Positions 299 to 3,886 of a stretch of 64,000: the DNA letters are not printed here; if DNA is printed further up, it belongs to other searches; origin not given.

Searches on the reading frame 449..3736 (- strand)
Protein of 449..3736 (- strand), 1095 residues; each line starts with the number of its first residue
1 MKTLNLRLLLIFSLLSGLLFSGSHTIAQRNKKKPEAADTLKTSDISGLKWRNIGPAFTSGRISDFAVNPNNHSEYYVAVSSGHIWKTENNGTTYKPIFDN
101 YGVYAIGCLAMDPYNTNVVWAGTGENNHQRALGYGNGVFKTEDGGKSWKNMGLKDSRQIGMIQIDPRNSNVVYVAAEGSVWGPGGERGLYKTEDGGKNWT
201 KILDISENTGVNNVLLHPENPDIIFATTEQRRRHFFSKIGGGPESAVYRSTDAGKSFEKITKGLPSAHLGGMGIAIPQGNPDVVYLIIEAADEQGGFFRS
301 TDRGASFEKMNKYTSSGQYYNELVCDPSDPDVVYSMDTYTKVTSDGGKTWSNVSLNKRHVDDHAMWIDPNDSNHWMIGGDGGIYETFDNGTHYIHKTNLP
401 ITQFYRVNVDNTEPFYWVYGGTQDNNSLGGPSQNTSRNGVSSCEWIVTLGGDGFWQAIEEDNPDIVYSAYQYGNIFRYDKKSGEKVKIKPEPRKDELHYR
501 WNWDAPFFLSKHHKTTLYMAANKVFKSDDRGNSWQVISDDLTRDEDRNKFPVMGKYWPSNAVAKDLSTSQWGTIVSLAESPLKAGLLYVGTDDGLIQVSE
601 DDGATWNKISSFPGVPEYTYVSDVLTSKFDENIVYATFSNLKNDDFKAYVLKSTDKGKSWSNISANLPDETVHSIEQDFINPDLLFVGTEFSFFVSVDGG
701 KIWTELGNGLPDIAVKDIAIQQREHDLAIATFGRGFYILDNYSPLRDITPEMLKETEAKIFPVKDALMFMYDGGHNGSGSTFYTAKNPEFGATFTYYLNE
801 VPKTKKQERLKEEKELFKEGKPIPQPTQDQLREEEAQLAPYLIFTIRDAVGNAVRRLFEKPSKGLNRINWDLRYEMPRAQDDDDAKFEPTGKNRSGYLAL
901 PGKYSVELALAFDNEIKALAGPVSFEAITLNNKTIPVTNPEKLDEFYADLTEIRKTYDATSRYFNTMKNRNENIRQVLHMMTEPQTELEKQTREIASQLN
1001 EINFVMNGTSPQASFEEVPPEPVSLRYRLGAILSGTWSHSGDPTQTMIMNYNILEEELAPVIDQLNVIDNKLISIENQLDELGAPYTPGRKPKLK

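Call 86: search_protein_families(library=pfam, proteins=[window:449-3736:-], max_evalue=0.0001)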
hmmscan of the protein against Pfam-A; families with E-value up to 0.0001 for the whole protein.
window:449-3736:- (1095 aa): 4 families
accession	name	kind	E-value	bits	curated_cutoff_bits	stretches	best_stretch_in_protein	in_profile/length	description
PF15902.12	Sortilin-Vps10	-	1.1e-34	120.4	33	3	138-230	3-89/446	Sortilin, neurotensin receptor 3,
PF14870.12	PSII_BNR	-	2.5e-10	40.5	27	0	125-260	27-140/303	Photosynthesis system II assembly factor YCF48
PF02012.26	BNR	-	2.1e-08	33.3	27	0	342-351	2-11/12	BNR/Asp-box repeat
PF13088.12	BNR_2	-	3.7e-06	26.9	31.4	0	524-668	84-207/277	BNR repeat-like domain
